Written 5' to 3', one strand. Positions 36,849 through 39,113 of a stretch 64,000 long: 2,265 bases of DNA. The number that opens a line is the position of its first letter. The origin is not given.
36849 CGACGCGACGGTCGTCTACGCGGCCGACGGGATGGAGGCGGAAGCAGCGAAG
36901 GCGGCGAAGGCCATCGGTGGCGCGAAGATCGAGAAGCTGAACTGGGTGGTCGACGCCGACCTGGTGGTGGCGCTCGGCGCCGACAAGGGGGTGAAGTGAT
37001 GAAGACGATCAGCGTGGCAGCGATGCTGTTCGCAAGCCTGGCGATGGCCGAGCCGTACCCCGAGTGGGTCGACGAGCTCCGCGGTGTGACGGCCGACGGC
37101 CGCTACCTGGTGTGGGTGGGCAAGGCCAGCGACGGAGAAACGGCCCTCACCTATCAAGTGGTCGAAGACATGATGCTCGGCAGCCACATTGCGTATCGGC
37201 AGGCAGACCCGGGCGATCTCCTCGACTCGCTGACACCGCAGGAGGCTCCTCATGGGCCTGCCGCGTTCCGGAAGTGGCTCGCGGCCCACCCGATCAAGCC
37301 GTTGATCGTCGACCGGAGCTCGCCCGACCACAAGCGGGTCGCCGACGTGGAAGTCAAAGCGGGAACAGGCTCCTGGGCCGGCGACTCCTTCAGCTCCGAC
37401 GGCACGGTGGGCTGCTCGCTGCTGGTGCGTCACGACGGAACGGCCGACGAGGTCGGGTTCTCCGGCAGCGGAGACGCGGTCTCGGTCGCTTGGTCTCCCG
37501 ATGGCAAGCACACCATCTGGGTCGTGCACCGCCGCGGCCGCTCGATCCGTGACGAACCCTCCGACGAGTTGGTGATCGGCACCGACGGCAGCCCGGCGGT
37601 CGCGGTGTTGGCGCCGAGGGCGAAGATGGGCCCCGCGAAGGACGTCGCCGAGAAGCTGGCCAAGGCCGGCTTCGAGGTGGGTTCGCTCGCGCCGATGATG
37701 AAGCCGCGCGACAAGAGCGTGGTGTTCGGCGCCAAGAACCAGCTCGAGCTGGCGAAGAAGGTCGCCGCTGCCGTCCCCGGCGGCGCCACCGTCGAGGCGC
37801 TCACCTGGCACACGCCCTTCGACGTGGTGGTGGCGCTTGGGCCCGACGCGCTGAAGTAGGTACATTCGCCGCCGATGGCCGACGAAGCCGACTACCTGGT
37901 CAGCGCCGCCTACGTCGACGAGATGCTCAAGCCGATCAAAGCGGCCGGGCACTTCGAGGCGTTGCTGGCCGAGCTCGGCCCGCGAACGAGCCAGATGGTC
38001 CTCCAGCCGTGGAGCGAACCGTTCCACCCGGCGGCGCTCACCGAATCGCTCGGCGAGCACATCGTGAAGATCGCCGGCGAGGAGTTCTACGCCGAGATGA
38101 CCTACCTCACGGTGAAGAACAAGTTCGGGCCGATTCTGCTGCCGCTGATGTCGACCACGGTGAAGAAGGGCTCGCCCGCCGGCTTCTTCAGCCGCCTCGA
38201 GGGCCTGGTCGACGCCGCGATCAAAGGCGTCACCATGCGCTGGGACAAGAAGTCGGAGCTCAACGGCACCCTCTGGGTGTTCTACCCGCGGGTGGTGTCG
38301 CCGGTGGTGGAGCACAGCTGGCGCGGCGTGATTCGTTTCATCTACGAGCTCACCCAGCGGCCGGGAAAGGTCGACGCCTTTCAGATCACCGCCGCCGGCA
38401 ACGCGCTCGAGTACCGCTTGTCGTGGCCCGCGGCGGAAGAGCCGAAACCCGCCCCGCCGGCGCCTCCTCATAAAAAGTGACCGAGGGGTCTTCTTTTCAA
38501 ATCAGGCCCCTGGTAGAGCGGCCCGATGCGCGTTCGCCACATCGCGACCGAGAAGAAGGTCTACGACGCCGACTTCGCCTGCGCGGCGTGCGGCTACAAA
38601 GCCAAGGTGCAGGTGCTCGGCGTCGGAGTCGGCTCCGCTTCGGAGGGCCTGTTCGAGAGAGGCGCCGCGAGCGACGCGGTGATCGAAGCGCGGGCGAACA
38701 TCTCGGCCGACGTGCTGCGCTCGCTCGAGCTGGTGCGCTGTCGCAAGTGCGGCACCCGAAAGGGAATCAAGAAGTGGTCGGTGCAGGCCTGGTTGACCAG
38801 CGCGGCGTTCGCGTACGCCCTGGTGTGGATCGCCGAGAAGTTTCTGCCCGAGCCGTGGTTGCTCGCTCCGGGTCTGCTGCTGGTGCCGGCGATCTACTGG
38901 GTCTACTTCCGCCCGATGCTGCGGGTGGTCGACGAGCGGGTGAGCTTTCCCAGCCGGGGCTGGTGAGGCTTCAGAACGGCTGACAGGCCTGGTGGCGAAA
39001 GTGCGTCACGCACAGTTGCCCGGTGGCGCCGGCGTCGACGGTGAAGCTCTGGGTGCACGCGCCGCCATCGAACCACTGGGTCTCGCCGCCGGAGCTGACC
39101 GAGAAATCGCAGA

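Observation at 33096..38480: Seven-gene chain, six joined by overlapping start/stop codons, around a periplasmic pentaheme cytochrome c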

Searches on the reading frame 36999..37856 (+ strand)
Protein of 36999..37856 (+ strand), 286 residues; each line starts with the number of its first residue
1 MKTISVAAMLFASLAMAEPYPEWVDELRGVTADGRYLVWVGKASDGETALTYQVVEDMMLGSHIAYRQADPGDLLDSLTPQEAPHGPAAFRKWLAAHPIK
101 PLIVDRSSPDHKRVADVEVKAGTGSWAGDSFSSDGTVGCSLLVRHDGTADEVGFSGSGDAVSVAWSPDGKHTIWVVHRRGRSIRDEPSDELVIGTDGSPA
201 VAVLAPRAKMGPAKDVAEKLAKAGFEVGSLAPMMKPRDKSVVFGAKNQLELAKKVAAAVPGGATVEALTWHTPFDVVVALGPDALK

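Call 6: search_protein_families(library=pfam, max_evalue=1, proteins=[window:36999-37856:+])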
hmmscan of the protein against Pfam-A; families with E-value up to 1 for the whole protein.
window:36999-37856:+ (286 aa): 3 families
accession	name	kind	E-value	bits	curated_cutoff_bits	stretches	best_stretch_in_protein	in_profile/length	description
PF13399.11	LytR_C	-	3e-06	28.5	22.2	1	208-283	11-85/86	LytR cell envelope-related transcriptional attenuator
PF10647.15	Gmad1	-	0.00031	21.1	20.5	1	152-205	15-63/251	Lipoprotein LpqB beta-propeller domain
PF07676.18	PD40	-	0.0077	16.6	20.9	1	155-170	6-21/38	WD40-like Beta Propeller Repeat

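Call 7: search_protein_families(library=ncbifam, max_evalue=1, proteins=[window:36999-37856:+])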
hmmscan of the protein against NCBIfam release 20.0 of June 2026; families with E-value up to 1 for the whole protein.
window:36999-37856:+ (286 aa): 0 families

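Call 20: find_homologous_proteins(query=window:36999-37856:+)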
Query window:36999-37856:+ (286 aa): 25 proteins with E <= 0.001 among 8000 candidates.
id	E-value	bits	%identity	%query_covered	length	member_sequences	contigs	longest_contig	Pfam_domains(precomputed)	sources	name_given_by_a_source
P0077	1.4e-185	633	100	100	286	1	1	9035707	PF13399.12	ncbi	ncbi:MAG: LytR C-terminal domain-containing protein [Myxococcaceae bacterium]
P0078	8.2e-110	385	65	100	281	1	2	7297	-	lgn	-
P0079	2.2e-81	291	52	100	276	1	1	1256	PF13399.12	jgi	jgi:hypothetical protein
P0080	1.3e-55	207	44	97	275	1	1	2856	PF13399.12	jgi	jgi:hypothetical protein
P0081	1.3e-49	187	40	98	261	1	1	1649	PF13399.12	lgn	-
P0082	4.4e-48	182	43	91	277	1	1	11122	PF13399.12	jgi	jgi:hypothetical protein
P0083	6.1e-39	152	44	67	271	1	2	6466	PF13399.12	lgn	-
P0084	6.6e-26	109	34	97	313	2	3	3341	-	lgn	-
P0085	9.3e-25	106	35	91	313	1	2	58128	-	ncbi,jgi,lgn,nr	ncbi:MAG: hypothetical protein K1X89_06155 [Myxococcaceae bacterium]|nr:hypothetical protein [Myxoco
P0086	5.5e-23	100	36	97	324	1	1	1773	-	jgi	jgi:hypothetical protein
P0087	3.4e-22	97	38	63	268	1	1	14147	-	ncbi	-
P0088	2.0e-21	95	37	69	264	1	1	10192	-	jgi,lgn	jgi:hypothetical protein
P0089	9.7e-18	83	31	91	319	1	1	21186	PF13399.12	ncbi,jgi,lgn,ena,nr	ncbi:MAG TPA: LytR C-terminal domain-containing protein [Polyangia bacterium]|nr:LytR C-terminal dom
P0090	2.5e-17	81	30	99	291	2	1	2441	-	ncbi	-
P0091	5.0e-17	80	32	97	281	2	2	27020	PF13399.12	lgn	-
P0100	1.6e-9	56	30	90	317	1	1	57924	-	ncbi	-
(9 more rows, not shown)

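Call 55: predict_structure(alignment_id=A2)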
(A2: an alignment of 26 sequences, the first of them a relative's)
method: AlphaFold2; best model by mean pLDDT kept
length: 286 residues; sequences in the alignment: 26
mean_pLDDT: 89.3   pTM: 0.81
mean pLDDT of the five models: 89.3, 87.8, 87.7, 87.4, 87.1
residues with pLDDT >= 90: 211; 70-90: 43; 50-70: 24; < 50: 8
segments of 3 or more residues with pLDDT < 50: 11-16
pLDDT, mean of each block of 10 residues (from residue 1): 53 56 94 95 87 92 88 62 79 96 98 96 93 86 95 92 97 95 90 93 96 95 91 95 96 97 97 94 95
secondary structure, 60 per line:
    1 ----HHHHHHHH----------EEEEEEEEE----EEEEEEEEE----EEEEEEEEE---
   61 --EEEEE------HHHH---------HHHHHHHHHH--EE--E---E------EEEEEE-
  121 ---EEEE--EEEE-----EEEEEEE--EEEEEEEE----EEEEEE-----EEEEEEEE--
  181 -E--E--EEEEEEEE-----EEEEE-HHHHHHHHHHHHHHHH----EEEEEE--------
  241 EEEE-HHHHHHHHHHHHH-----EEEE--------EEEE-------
elements in order: H5-12 E23-31 E36-44 E49-57 E63-67 H74-77 H87-96 E114-119 E124-127 E130-133 E139-145 E148-155 E160-165 E171-178 E188-195 E201-205 H207-222 E227-232 E241-244 H246-258 E264-267 E276-279

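Call 69: find_encoding_contigs(protein=P0089, flank=5000, max_places=1)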
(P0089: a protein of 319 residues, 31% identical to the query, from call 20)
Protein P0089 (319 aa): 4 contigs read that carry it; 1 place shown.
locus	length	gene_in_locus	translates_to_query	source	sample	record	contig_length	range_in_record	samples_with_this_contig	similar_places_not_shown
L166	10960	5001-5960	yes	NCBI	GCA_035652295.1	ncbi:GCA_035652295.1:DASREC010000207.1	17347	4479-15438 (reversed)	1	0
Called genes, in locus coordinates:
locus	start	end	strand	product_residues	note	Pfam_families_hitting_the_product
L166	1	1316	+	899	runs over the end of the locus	PF01839:FG-GAP (faint), PF13517:FG-GAP_3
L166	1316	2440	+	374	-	PF08308:PEGA (weak)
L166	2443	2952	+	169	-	-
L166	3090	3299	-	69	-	PF00581:Rhodanese (weak)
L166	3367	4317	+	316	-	-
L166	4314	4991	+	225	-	PF07947:YhhN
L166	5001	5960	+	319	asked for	PF13399:LytR_C (weak)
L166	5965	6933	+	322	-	PF22113:Mtrc-MtrF_II-IV_dom (faint), PF14522:Cytochrome_C7 (faint)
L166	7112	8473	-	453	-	-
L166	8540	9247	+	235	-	PF24096:DUF7379, PF05057:DUF676 (weak), PF02089:Palm_thioest, PF12697:Abhydrolase_6, PF07819:PGAP1 (weak)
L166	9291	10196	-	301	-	PF00355:Rieske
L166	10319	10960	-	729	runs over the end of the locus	PF13089:PP_kinase_N, PF02503:PP_kinase, PF17941:PP_kinase_C_1, PF13090:PP_kinase_C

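Call 70: find_encoding_contigs(protein=P0091, flank=5000, max_places=1)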
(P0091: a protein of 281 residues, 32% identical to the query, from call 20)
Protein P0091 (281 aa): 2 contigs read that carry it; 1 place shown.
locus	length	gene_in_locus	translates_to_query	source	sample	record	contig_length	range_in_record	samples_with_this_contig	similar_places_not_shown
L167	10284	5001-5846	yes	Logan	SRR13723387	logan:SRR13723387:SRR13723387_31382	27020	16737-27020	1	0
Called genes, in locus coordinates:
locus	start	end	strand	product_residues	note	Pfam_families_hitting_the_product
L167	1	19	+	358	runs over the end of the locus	-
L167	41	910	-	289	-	PF00126:HTH_1, PF03466:LysR_substrate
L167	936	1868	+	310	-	PF00850:Hist_deacetyl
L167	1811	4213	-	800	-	PF25174:Beta-prop_THOC3 (weak)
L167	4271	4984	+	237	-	-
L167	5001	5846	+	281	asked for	PF13399:LytR_C (weak)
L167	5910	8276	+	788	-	PF00270:DEAD, PF04851:ResIII (weak), PF00271:Helicase_C, PF22982:WHD_HRQ1, PF09369:MZB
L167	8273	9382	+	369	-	PF13482:RNase_H_2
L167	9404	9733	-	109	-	-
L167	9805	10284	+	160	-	?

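Call 71: find_encoding_contigs(protein=P0100, flank=5000, max_places=1)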
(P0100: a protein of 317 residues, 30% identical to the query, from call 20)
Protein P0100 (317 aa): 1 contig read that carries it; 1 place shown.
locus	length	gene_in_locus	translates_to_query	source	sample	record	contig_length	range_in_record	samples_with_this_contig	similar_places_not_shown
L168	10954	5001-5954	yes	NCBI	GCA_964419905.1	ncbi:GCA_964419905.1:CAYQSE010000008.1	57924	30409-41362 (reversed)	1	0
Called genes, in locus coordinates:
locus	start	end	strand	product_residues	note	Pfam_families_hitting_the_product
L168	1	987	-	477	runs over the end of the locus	-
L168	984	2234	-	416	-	-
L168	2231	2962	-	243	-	-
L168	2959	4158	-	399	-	PF13360:PQQ_2 (faint)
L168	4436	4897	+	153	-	-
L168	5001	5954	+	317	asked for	-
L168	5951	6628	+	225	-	-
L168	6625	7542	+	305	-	PF01464:SLT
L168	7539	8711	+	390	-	PF00535:Glycos_transf_2, PF13641:Glyco_tranf_2_3, PF13506:Glyco_transf_21, PF03142:Chitin_synth_2 (weak), PF01644:Chitin_synth_1, PF13632:Glyco_trans_2_3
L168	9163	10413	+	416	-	PF00270:DEAD, PF04851:ResIII (weak), PF00271:Helicase_C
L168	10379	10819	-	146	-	PF14539:DUF4442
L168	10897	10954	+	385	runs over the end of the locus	PF21016:RlmN_N, PF04055:Radical_SAM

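Call 79: find_encoding_contigs(protein=P0078, flank=7000, max_places=2)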
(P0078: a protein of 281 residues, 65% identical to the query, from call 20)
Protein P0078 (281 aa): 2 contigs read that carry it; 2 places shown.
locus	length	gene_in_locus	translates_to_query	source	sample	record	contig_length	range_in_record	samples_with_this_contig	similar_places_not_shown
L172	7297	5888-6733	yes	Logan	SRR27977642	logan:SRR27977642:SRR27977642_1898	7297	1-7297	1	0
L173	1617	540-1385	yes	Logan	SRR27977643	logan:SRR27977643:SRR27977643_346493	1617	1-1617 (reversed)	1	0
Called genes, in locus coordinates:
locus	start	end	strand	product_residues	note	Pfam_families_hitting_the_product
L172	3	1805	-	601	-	?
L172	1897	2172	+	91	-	-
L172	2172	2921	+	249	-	-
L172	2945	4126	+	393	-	PF20325:DUF6620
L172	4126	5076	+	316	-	PF14537:Cytochrom_c3_2 (faint), PF14522:Cytochrome_C7 (faint), PF22113:Mtrc-MtrF_II-IV_dom (faint)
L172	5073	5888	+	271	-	-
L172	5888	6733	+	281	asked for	-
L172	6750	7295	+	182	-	?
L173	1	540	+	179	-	?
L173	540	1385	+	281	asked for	-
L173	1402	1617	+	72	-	?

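Call 90: search_solved_structures(query=A2, max_evalue=1)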
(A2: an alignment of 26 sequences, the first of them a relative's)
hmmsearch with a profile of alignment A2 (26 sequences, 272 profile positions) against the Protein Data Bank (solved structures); distinct sequences matched with E-value up to 1: 29.
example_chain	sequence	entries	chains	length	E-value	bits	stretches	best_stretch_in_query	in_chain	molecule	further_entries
5yzo_A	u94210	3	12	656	5.4e-09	39.5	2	85-164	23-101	Acyl-peptide hydrolase, putative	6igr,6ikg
5yzm_A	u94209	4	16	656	5.4e-09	39.5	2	85-164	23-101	Acyl-peptide hydrolase, putative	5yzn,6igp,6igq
4pwz_A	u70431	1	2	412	6.8e-05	26.1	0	122-164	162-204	Protein TolB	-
4r40_A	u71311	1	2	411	6.9e-05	26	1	122-165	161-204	Protein TolB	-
7mx5_A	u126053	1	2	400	0.001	22.2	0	128-164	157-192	Tol-Pal system protein TolB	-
6pnv_A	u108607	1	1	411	0.0012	22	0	130-165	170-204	Tol-Pal system protein TolB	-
1crz_A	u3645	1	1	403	0.0022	21.1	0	129-165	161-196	TOLB PROTEIN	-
2w8b_B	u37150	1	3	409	0.0024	21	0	129-165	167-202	PROTEIN TOLB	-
2hqs_A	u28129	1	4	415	0.0025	20.9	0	130-165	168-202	Protein tolB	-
2w8b_A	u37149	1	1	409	0.0028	20.8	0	130-165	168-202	PROTEIN TOLB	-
3iax_A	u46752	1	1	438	0.0032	20.6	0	130-165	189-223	Protein tolB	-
1c5k_A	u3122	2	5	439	0.0032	20.6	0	130-165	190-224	PROTEIN (TOLB PROTEIN) | PROTEIN TOLB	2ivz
4jml_A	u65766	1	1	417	0.0038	20.4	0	133-165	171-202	Protein TolB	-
7nst_E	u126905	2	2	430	0.0043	20.2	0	133-165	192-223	Tol-Pal system protein TolB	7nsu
9h2q_B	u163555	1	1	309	0.019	18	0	122-157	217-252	Autophagy-related protein 16-1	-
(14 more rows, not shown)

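Call 94: search_protein_families(library=pfam, max_evalue=0.01, proteins=[L167:4271-4984:+, L168:5951-6628:+])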
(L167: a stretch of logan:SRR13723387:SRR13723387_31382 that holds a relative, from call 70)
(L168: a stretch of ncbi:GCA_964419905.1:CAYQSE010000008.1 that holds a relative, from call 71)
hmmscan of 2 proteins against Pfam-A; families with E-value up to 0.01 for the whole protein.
L167:4271-4984:+ (237 aa): 0 families

L168:5951-6628:+ (225 aa): 0 families

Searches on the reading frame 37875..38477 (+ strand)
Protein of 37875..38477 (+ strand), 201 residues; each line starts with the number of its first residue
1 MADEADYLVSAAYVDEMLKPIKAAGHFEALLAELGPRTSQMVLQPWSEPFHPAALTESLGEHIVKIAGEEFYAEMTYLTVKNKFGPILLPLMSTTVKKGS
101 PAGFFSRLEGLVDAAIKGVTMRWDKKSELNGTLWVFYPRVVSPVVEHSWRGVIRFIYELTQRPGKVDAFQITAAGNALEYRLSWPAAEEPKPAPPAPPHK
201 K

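Call 6: search_protein_families(library=pfam, max_evalue=1, proteins=[window:37875-38477:+])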
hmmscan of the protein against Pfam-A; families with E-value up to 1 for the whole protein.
window:37875-38477:+ (201 aa): 1 family
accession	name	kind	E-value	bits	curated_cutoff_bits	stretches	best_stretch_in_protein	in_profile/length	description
PF25319.1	HofO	-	0.019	15.5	27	1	145-182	28-65/71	HofO EspM-like domain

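Call 7: search_protein_families(library=ncbifam, max_evalue=1, proteins=[window:37875-38477:+])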
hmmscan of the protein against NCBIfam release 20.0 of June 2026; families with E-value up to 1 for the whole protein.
window:37875-38477:+ (201 aa): 1 family
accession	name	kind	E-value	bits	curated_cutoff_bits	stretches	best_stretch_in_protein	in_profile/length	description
TIGR00310.1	ZPR1_znf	domain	0.21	10.9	78.3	1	76-123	65-115/192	ZPR1 zinc finger domain-containing protein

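Call 74: search_protein_families(library=padloc, max_evalue=0.01, proteins=[window:37875-38477:+])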
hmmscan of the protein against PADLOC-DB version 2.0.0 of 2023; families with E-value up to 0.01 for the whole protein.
window:37875-38477:+ (201 aa): 0 families

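Call 75: find_homologous_proteins(query=window:37875-38477:+)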
Query window:37875-38477:+ (201 aa): 7 proteins with E <= 0.001 among 285 candidates.
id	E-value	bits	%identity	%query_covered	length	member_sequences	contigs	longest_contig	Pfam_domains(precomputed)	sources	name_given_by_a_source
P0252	9.8e-131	452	100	100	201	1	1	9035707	-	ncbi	ncbi:MAG: hypothetical protein QM723_17115 [Myxococcaceae bacterium]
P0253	2.0e-114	399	93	92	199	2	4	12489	-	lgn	-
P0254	8.0e-110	384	84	91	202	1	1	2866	-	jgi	-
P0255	1.1e-103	364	77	92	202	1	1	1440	-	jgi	jgi:hypothetical protein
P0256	3.8e-96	339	79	92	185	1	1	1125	-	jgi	jgi:hypothetical protein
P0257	5.3e-91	322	72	93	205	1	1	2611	-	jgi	jgi:hypothetical protein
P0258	1.6e-71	259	59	91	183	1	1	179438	-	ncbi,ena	-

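Call 76: find_encoding_contigs(protein=P0253, flank=8000, max_places=2)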
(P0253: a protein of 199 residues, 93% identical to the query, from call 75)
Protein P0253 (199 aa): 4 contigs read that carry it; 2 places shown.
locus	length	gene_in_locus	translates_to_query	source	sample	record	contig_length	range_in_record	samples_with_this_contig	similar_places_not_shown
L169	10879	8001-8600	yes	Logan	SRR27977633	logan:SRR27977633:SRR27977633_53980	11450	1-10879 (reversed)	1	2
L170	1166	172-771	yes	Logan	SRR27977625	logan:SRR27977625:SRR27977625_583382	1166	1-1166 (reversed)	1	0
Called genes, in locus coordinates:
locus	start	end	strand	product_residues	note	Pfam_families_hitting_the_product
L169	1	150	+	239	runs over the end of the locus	?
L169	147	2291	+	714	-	-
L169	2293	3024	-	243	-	-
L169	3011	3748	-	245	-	-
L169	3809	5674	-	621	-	PF01145:Band_7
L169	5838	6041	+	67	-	-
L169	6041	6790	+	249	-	-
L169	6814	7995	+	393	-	PF20325:DUF6620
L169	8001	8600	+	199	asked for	-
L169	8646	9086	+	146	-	-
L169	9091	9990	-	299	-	-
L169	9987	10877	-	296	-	?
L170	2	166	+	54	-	?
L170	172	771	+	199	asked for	-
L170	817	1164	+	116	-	?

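Call 77: find_encoding_contigs(protein=P0258, flank=8000, max_places=1)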
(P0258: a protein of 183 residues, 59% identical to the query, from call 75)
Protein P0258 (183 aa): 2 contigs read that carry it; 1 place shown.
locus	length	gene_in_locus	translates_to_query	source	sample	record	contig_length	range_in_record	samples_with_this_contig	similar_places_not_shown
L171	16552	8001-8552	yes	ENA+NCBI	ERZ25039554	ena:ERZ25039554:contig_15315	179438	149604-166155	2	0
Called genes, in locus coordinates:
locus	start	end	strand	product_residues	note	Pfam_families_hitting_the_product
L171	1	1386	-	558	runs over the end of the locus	PF01432:Peptidase_M3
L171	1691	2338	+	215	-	-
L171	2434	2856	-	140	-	PF11070:DUF2871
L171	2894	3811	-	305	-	PF13483:Lactamase_B_3, PF12706:Lactamase_B_2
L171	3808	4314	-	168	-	-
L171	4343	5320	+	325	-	PF00126:HTH_1, PF03466:LysR_substrate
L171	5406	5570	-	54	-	-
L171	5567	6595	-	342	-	-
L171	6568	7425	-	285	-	-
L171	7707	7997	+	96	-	PF00383:dCMP_cyt_deam_1, PF14437:MafB19-deam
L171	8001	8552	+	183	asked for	-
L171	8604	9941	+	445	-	PF00158:Sigma54_activat, PF14532:Sigma54_activ_2, PF07728:AAA_5, PF25601:AAA_lid_14, PF02954:HTH_8 (faint)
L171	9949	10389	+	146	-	-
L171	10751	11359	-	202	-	-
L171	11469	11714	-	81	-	PF13473:Cupredoxin_1 (weak)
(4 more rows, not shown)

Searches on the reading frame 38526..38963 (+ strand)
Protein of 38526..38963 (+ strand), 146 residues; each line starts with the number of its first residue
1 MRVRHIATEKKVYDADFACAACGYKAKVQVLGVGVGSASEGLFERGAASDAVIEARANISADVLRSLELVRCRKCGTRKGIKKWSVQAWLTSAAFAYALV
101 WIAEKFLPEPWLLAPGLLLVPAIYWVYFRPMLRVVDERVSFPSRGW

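Call 6: search_protein_families(library=pfam, max_evalue=1, proteins=[window:38526-38963:+])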
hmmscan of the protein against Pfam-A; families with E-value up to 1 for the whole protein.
window:38526-38963:+ (146 aa): 6 families
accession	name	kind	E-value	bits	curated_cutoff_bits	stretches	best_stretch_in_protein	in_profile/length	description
PF03604.18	Zn_ribbon_RPAB4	-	0.014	15.5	24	1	64-78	12-26/32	DNA directed RNA polymerase, 7 kDa subunit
PF02150.21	Zn_ribbon_RPB9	-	0.024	14.9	25.2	0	10-25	16-30/36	RNA polymerases M/15 Kd subunit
PF21943.1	TetR_C_46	-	0.065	13.9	27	1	46-106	35-92/109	Tetracyclin repressor-like, C-terminal domain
PF23783.1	Zn_ribbon_TiaS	-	0.11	12.7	27.3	0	71-81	21-31/41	TiaS C-terminal zinc ribbon domain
PF05129.18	Zn_ribbon_Elf1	-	0.14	12.7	29.8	0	8-30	14-36/79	Transcription elongation factor Elf1 like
PF01907.25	Ribosomal_L37e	-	0.4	11.2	27.6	0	18-27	32-41/53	Ribosomal protein L37e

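Call 7: search_protein_families(library=ncbifam, max_evalue=1, proteins=[window:38526-38963:+])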
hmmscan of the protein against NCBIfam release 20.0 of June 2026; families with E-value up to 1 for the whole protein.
window:38526-38963:+ (146 aa): 4 families
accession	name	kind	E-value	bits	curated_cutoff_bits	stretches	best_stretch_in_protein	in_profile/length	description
NF041911.1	HVO_0649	equivalog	0.0029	17.4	70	0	70-88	23-41/65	HVO_0649 family zinc finger protein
TIGR04104.1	cxxc_20_cxxc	subfamily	0.023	15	45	1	69-124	25-81/93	TIGR04104 family putative zinc finger protein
TIGR02605.1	CxxC_CxxC_SSSS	subfamily_domain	0.15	12.1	31.3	0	16-27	5-16/52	FmdB family zinc ribbon protein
NF003214.0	PRK04179.1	equivalog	0.43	10.5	71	0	18-25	34-41/62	50S ribosomal protein L37e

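Call 74: search_protein_families(library=padloc, max_evalue=0.01, proteins=[window:38526-38963:+])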
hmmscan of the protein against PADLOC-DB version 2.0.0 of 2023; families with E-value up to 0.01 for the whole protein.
window:38526-38963:+ (146 aa): 0 families
